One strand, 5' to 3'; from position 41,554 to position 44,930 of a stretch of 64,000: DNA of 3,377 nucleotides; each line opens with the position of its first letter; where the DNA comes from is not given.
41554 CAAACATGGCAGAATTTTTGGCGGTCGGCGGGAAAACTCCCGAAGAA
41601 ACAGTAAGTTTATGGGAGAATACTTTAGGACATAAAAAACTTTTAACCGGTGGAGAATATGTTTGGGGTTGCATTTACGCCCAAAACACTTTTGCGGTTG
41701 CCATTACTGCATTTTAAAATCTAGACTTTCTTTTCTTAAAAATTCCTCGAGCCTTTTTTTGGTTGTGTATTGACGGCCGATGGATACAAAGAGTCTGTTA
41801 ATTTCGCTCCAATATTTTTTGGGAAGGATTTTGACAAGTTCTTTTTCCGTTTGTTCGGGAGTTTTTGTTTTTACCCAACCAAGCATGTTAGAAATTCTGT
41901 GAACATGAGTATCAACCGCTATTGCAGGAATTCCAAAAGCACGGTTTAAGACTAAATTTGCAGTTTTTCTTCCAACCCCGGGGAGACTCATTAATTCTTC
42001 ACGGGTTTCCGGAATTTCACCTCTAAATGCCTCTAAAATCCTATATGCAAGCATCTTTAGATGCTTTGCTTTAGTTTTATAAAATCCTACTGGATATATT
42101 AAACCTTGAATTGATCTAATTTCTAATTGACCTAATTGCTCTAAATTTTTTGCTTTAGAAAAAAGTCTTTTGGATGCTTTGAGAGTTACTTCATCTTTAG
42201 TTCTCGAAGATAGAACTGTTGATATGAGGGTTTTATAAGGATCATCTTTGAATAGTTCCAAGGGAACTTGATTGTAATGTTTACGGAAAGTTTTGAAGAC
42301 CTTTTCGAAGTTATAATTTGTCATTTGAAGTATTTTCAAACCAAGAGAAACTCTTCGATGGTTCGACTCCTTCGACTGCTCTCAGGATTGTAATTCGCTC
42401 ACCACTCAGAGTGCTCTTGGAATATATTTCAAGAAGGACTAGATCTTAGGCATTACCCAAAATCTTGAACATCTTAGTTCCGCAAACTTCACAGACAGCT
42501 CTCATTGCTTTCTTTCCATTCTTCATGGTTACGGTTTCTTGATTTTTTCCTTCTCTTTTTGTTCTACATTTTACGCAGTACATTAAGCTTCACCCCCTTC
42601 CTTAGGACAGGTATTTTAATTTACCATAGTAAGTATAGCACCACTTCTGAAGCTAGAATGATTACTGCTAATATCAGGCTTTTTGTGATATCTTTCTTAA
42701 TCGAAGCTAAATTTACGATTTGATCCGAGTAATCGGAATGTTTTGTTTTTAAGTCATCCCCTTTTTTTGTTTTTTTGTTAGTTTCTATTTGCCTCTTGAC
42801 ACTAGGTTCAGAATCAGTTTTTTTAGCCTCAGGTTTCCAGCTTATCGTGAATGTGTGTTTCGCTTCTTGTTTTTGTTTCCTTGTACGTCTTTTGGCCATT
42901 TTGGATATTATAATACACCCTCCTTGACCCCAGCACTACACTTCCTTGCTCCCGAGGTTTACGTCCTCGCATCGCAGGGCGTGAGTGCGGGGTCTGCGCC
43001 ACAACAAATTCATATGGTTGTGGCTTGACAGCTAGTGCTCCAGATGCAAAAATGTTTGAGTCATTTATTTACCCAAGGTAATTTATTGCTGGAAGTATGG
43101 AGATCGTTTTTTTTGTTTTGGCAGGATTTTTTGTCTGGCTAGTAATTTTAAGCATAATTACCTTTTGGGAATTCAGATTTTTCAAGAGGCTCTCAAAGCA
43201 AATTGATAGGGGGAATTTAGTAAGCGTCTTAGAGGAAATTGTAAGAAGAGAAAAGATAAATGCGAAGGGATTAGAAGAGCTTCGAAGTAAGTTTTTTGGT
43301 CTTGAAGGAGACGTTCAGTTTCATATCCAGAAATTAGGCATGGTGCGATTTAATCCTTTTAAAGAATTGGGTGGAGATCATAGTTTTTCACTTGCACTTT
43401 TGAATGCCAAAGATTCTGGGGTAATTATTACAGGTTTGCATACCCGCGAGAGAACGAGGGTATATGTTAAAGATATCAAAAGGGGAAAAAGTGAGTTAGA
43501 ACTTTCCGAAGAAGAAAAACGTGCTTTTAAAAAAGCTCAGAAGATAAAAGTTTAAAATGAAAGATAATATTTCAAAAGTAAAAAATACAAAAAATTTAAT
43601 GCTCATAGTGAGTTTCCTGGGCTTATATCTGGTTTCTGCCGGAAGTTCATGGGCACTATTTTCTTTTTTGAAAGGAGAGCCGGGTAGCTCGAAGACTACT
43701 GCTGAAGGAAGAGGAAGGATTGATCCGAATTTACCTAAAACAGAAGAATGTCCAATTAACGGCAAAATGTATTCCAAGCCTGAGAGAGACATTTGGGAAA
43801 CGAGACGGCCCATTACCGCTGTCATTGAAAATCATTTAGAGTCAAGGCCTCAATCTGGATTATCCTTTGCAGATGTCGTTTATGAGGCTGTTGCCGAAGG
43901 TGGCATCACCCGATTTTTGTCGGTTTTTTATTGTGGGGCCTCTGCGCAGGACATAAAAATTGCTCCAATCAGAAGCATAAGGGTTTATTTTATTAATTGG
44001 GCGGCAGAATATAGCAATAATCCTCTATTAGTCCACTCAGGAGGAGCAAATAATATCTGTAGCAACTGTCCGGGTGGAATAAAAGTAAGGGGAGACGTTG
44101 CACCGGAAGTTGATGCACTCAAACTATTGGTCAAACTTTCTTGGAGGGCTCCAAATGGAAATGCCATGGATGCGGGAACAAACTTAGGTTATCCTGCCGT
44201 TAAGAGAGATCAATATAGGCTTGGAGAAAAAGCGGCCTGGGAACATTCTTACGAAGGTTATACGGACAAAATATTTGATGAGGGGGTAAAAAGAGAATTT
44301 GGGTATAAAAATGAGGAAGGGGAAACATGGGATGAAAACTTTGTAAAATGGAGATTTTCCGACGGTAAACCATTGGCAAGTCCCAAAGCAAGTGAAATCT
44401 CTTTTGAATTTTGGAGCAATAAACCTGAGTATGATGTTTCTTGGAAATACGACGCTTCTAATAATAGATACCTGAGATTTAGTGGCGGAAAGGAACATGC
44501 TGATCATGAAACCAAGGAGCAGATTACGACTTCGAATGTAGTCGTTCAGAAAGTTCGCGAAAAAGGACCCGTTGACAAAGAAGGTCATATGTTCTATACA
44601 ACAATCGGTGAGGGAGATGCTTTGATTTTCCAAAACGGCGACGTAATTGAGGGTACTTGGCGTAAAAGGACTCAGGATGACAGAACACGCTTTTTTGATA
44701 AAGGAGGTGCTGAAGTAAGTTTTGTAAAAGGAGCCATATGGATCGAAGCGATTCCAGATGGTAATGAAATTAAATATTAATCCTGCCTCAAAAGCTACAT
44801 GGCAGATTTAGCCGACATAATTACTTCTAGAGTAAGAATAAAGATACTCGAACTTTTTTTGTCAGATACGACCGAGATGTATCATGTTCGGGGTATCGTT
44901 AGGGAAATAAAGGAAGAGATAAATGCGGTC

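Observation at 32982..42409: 9.3 kb segment bracketed by near-perfect 57 bp inverted repeats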

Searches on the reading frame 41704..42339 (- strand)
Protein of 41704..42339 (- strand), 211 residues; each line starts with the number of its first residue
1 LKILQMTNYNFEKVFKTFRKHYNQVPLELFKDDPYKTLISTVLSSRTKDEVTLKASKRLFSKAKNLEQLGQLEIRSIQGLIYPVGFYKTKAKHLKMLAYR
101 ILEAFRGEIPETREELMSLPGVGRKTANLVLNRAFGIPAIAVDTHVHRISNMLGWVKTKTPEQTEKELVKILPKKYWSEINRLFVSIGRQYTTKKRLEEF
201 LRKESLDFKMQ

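Call 13: search_protein_families(library=pfam, proteins=[window:41704-42339:-], max_evalue=0.01)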
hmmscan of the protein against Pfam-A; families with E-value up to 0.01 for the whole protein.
window:41704-42339:- (211 aa): 4 families
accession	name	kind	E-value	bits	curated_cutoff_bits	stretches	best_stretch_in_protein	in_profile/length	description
PF00730.31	HhH-GPD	-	1.3e-24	87.1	26.2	1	39-174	1-108/108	HhH-GPD superfamily base excision DNA repair protein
PF00633.29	HHH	-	2.2e-10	40.2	24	1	105-131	2-28/30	Helix-hairpin-helix motif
PF22175.2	Ogg-HhH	-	0.00074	19.6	27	1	24-169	10-158/173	8-oxoguanine DNA glycosylase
PF21176.3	RecR_HhH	-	0.005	17.1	27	0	114-127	6-19/45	RecR, helix-hairpin-helix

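Call 15: find_encoding_contigs(protein=window:41704-42339:-, flank=10000, max_places=10)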
Protein window:41704-42339:- (211 aa): no gene with exactly this product is on record in the collection.

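Call 35: find_encoding_contigs(protein=window:41704-42324:-, flank=10000, max_places=10)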
Protein window:41704-42324:- (206 aa): 24 contigs read that carry it; 10 places shown.
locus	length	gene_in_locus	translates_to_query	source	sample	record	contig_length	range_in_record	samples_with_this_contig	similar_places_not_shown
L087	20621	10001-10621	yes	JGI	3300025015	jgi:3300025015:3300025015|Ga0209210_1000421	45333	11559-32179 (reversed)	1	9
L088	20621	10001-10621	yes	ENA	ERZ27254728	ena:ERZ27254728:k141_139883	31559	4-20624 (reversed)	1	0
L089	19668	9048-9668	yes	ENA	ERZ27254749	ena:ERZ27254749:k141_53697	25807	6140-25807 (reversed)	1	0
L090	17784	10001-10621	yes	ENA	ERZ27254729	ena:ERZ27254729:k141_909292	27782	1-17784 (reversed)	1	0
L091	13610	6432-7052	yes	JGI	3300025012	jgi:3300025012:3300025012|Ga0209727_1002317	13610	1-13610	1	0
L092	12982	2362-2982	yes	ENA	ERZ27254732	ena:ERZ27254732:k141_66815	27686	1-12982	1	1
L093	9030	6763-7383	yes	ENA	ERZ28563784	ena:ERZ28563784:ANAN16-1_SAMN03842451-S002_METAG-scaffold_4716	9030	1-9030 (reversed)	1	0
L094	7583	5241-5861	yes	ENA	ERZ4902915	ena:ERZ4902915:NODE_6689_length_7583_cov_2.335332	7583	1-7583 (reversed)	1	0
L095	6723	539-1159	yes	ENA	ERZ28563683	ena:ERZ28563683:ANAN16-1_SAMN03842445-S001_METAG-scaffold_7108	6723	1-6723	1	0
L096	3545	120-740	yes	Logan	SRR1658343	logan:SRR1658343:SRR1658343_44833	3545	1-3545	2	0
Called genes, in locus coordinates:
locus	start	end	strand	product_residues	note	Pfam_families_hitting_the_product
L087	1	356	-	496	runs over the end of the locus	PF13328:HD_4, PF01966:HD (weak), PF04607:RelA_SpoT, PF02824:TGS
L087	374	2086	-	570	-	PF01368:DHH, PF02272:DHHA1, PF17768:RecJ_OB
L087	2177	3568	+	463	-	PF01743:PolyA_pol, PF12627:PolyA_pol_RNAbd, PF01966:HD (weak), PF13735:tRNA_NucTran2_2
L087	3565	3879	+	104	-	-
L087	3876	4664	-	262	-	PF00565:SNase, PF05901:Excalibur (weak)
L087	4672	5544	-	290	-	PF02355:SecD_SecF_C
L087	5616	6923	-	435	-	PF21760:SecD_1st, PF22599:SecDF_P1_head, PF02355:SecD_SecF_C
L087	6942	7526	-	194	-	-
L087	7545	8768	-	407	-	PF11258:DUF3048, PF17479:DUF3048_C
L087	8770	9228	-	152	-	PF14584:DUF4446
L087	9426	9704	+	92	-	-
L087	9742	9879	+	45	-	PF18930:DUF5679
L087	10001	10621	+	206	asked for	PF00730:HhH-GPD, PF00633:HHH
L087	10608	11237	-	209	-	-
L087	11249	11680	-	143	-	PF02580:Tyr_Deacylase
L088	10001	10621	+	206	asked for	PF00730:HhH-GPD, PF00633:HHH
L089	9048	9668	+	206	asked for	PF00730:HhH-GPD, PF00633:HHH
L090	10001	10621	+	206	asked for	PF00730:HhH-GPD, PF00633:HHH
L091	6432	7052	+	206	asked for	PF00730:HhH-GPD, PF00633:HHH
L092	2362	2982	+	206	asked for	PF00730:HhH-GPD, PF00633:HHH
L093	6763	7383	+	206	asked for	PF00730:HhH-GPD, PF00633:HHH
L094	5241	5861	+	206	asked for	PF00730:HhH-GPD, PF00633:HHH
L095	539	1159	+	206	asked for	PF00730:HhH-GPD, PF00633:HHH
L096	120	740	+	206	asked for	PF00730:HhH-GPD, PF00633:HHH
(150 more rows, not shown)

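Call 49: find_homologous_proteins(query=window:41704-42324:-, max_evalue=1e-30)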
Query window:41704-42324:- (206 aa): 7981 proteins with E <= 1e-30 among 8000 candidates; the best 120 are listed.
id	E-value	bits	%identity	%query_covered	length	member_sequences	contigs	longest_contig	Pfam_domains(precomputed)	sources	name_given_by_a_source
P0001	5.4e-129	446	100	100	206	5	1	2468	PF00730.32,PF00633.30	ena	-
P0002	5.5e-96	338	77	96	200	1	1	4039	PF00730.32,PF00633.30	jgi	jgi:endonuclease-3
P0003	9.8e-96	337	79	89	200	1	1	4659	PF00730.32,PF00633.30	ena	-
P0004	1.8e-94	333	82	92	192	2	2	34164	PF00730.32,PF22175.3,PF00633.30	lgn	-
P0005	2.1e-94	333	76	96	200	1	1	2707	PF00730.32,PF00633.30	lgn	-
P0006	3.5e-94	332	77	96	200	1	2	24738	PF00730.32,PF00633.30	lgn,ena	-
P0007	2.5e-93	329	75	96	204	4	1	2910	PF00730.32,PF00633.30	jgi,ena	-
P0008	2.6e-93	329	75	96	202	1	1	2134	PF00730.32,PF00633.30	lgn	-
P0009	8.8e-93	327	76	96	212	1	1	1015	PF00730.32,PF00633.30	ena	-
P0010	1.4e-92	327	75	89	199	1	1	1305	PF00730.32,PF00633.30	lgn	-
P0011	2.3e-92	326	75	96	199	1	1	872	PF00730.32,PF00633.30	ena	-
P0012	2.6e-92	326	72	97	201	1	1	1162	PF00730.32,PF00633.30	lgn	-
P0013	3.4e-92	326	75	97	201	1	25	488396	PF00730.32,PF00633.30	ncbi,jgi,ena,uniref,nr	ncbi:hypothetical protein A2715_00265 [Candidatus Woesebacteria bacterium RIFCSPHIGHO2_01_FULL_39_32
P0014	3.7e-92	325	74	98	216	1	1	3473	PF00730.32,PF00633.30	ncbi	-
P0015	6.2e-92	325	75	96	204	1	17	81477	PF00730.32,PF00633.30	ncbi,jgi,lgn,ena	-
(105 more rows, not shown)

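Call 50: find_encoding_contigs(protein=P0004, flank=10000, max_places=2)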
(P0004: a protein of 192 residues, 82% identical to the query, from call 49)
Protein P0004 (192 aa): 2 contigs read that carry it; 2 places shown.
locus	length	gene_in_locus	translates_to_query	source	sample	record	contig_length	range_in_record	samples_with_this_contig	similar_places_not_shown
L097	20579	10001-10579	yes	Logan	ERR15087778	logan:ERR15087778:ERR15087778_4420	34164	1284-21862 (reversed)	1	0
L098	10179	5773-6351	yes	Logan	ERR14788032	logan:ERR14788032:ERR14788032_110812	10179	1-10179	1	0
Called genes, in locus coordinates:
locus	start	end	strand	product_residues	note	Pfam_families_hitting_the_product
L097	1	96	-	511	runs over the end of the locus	PF13328:HD_4, PF01966:HD, PF04607:RelA_SpoT, PF02824:TGS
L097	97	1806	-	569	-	PF01368:DHH, PF02272:DHHA1, PF17768:RecJ_OB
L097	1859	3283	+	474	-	PF01743:PolyA_pol, PF12627:PolyA_pol_RNAbd, PF01966:HD, PF13735:tRNA_NucTran2_2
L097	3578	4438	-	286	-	PF00565:SNase, PF05901:Excalibur (faint)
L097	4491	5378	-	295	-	PF02355:SecD_SecF_C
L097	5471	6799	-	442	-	PF21760:SecD_1st, PF22599:SecDF_P1_head, PF02355:SecD_SecF_C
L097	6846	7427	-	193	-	-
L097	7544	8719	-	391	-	PF11258:DUF3048, PF17479:DUF3048_C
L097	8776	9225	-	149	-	PF14584:DUF4446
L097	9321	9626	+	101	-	-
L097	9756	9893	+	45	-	PF18930:DUF5679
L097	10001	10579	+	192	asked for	PF22175:Ogg-HhH (faint), PF00730:HhH-GPD, PF00633:HHH (weak)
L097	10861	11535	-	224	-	PF01694:Rhomboid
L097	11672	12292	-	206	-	-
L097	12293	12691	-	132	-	PF02580:Tyr_Deacylase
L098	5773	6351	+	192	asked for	PF22175:Ogg-HhH (faint), PF00730:HhH-GPD, PF00633:HHH (weak)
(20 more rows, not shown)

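Call 51: find_encoding_contigs(protein=P0006, flank=10000, max_places=2)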
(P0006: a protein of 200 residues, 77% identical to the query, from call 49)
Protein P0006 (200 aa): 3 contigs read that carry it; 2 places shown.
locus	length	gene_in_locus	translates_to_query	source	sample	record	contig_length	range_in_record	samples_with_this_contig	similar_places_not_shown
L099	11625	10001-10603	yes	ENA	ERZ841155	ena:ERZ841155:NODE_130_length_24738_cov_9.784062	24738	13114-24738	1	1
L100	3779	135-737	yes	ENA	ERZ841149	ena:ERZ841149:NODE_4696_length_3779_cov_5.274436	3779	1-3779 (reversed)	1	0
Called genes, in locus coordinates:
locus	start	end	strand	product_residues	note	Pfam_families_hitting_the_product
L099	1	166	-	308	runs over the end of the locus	PF00768:Peptidase_S11, PF02113:Peptidase_S13 (weak), PF13354:Beta-lactamase2 (faint)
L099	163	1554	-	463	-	PF01336:tRNA_anti-codon, PF00152:tRNA-synt_2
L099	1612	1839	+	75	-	-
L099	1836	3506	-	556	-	PF01368:DHH, PF02272:DHHA1, PF17768:RecJ_OB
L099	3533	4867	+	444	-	PF01743:PolyA_pol, PF12627:PolyA_pol_RNAbd, PF01966:HD (weak), PF13735:tRNA_NucTran2_2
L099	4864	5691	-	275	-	PF02355:SecD_SecF_C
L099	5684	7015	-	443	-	PF21760:SecD_1st, PF22599:SecDF_P1_head, PF02355:SecD_SecF_C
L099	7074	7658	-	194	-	-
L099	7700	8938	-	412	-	PF11258:DUF3048, PF17479:DUF3048_C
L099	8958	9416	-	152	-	PF14584:DUF4446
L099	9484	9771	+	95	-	-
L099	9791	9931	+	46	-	PF18930:DUF5679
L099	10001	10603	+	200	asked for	PF00730:HhH-GPD, PF00633:HHH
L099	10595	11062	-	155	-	PF02580:Tyr_Deacylase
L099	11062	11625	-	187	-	?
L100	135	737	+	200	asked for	PF00730:HhH-GPD, PF00633:HHH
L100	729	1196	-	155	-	PF02580:Tyr_Deacylase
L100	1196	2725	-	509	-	PF13541:ChlI, PF00493:MCM (faint), PF01078:Mg_chelatase, PF07728:AAA_5 (weak), PF13335:Mg_chelatase_C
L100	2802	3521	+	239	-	PF00696:AA_kinase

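Call 52: find_encoding_contigs(protein=P0013, flank=10000, max_places=1)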
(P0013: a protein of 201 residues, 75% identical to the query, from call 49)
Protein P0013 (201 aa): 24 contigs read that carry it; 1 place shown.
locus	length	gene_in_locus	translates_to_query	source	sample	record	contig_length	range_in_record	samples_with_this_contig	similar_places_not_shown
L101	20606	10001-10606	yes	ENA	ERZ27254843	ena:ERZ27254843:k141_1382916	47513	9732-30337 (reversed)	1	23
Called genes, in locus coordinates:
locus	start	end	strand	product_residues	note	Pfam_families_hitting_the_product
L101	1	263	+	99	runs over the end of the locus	-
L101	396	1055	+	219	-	-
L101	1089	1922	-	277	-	PF00565:SNase, PF05901:Excalibur (weak)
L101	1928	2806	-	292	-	PF07549:Sec_GG (weak), PF02355:SecD_SecF_C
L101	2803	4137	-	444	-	PF21760:SecD_1st, PF22599:SecDF_P1_head, PF02355:SecD_SecF_C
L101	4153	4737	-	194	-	-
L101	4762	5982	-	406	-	PF11258:DUF3048, PF17479:DUF3048_C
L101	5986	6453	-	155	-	PF14584:DUF4446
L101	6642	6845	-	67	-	-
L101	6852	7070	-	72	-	-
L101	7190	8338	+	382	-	PF05729:NACHT (weak), PF24883:NPHP3_N (weak), PF00486:Trans_reg_C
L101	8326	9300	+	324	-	-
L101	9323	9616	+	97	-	-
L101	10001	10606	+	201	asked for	PF00730:HhH-GPD, PF00633:HHH (faint)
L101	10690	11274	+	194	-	PF23023:Anti-Pycsar_Apyc1 (weak), PF13483:Lactamase_B_3 (weak), PF00753:Lactamase_B, PF19583:ODP (faint)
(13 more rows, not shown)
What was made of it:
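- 40425..42339 (.): Conserved core inside the bracket: small TM ORF, dtd, CAP-like gene and nth (minus strand). Related Woesebacteria have these in the same order and orientation relative to comM and DUF5679. calls 13, 50, 51, 52
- On TIR-bounded transposon or composite island: The genes dtd, CAP-like and nth stay in place (calls 50-52).
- In L100 comM abuts dtd (calls 50-52).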

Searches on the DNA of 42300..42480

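Call 22: search_rna_families(source=window, start=42300, end=42480, threshold=evalue, max_evalue=10, show_alignments=3)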
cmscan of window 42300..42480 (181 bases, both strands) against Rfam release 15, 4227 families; matches with E-value up to 10: 1.
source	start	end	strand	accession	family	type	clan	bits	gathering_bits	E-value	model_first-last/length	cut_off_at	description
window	42310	42354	+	RF01362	CRISPR-DR49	Gene; CRISPR;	-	17.7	41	0.97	1-47/47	no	CRISPR RNA direct repeat element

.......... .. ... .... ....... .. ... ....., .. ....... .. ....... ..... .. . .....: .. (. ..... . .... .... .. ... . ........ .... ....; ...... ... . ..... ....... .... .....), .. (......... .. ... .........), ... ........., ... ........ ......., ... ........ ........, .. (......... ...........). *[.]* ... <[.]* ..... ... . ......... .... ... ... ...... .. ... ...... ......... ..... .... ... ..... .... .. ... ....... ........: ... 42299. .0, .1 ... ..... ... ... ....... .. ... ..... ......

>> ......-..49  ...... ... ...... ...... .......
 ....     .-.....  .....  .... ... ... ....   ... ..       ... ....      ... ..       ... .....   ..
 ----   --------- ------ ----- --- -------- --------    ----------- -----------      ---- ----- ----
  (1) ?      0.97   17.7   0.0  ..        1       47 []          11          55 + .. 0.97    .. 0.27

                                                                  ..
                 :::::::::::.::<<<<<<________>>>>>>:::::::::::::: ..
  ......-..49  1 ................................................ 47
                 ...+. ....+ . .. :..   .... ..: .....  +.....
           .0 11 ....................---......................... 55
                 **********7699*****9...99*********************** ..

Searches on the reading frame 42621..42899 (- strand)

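Call 13: search_protein_families(library=pfam, proteins=[window:42621-42899:-], max_evalue=0.01)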
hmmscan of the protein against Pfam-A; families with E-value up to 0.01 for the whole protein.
window:42621-42899:- (92 aa): 0 families

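Call 68: search_protein_families(library=pfam, proteins=[window:42621-42899:-], max_evalue=0.1)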
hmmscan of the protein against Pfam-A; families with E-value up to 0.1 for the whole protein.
window:42621-42899:- (92 aa): 1 family
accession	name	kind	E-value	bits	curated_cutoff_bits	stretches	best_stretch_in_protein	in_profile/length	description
PF12794.12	MscS_TM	-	0.068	12.5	28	1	35-92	265-323/339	Mechanosensitive ion channel inner membrane domain 1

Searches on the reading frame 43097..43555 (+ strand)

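Call 13: search_protein_families(library=pfam, proteins=[window:43097-43555:+], max_evalue=0.01)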
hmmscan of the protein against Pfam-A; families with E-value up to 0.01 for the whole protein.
window:43097-43555:+ (152 aa): 1 family
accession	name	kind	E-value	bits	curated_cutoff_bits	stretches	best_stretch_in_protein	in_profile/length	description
PF14584.11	DUF4446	-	6.2e-35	120.9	27.4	1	3-147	1-149/150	Protein of unknown function (DUF4446)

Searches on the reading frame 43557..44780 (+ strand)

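Call 13: search_protein_families(library=pfam, proteins=[window:43557-44780:+], max_evalue=0.01)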
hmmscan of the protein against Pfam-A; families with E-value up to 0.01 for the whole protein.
window:43557-44780:+ (407 aa): 2 families
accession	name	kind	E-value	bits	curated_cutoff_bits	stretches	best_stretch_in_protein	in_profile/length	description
PF17479.7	DUF3048_C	-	3.2e-29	102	25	1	287-396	7-114/114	Protein of unknown function (DUF3048) C-terminal domain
PF11258.13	DUF3048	-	1.3e-26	93.9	25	1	81-168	12-95/148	Protein of unknown function (DUF3048) N-terminal domain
